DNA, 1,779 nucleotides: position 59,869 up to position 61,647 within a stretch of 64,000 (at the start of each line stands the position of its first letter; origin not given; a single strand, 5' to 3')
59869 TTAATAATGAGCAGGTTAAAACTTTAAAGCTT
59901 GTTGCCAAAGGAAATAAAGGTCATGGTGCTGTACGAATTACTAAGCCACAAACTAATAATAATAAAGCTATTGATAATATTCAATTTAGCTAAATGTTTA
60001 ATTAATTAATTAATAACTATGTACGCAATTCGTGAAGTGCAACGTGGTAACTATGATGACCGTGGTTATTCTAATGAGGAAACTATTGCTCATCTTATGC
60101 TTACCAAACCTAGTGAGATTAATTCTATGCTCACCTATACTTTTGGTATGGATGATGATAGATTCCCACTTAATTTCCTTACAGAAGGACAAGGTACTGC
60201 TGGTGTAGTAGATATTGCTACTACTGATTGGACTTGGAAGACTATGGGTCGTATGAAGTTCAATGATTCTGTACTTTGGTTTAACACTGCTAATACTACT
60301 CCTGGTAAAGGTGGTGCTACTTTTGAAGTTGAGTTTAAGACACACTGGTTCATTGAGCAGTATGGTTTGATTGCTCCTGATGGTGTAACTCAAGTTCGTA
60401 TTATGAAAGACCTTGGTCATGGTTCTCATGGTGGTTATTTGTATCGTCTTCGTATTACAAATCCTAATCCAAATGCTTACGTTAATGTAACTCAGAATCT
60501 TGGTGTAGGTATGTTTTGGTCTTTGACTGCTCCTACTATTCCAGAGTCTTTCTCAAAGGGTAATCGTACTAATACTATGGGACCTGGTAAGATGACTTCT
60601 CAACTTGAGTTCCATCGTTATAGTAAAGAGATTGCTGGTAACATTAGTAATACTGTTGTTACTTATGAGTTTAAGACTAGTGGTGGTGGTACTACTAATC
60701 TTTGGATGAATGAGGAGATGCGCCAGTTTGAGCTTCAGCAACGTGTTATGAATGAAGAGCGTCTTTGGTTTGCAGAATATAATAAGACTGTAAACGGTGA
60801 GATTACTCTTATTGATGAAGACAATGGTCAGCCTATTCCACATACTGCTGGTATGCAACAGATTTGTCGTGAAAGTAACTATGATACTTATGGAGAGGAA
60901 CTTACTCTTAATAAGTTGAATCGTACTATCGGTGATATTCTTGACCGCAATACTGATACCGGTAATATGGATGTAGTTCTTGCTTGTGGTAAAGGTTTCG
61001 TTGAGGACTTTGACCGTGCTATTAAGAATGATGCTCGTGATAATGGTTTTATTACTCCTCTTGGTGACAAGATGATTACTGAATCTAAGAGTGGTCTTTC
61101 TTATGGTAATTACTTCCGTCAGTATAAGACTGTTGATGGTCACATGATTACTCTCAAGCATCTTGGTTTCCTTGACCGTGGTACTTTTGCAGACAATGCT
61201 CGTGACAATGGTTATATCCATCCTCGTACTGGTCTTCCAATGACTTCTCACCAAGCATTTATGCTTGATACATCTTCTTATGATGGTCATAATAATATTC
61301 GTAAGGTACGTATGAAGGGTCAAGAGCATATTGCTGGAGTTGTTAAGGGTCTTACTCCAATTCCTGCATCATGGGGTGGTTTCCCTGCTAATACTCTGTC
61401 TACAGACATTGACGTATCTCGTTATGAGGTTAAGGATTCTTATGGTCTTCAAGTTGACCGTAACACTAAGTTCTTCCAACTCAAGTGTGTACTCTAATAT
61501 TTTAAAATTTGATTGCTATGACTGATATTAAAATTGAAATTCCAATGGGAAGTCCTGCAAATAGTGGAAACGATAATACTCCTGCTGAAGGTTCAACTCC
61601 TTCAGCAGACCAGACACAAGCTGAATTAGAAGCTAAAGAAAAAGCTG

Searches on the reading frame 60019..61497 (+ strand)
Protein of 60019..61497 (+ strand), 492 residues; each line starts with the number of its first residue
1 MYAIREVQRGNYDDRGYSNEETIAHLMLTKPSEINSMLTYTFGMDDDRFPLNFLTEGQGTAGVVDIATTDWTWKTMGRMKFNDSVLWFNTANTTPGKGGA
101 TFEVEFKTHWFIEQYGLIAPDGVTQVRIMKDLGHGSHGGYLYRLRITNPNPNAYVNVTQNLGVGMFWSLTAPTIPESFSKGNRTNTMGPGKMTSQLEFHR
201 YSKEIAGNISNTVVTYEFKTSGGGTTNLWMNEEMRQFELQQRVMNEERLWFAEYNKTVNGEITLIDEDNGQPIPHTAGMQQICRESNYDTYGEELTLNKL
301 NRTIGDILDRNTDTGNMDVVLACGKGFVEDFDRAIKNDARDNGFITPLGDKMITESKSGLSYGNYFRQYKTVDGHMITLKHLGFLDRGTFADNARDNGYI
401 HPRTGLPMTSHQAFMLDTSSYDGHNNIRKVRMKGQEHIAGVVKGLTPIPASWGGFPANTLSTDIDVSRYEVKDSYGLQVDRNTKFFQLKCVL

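Call 58: search_protein_families(library=phrogs, proteins=[window:60019-61497:+], max_evalue=0.00001)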
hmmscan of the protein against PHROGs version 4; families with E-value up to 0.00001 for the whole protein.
window:60019-61497:+ (492 aa): 1 family
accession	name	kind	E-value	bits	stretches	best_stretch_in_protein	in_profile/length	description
phrog_11589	-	head and packaging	3.6e-131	439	1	7-492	9-494/495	major head protein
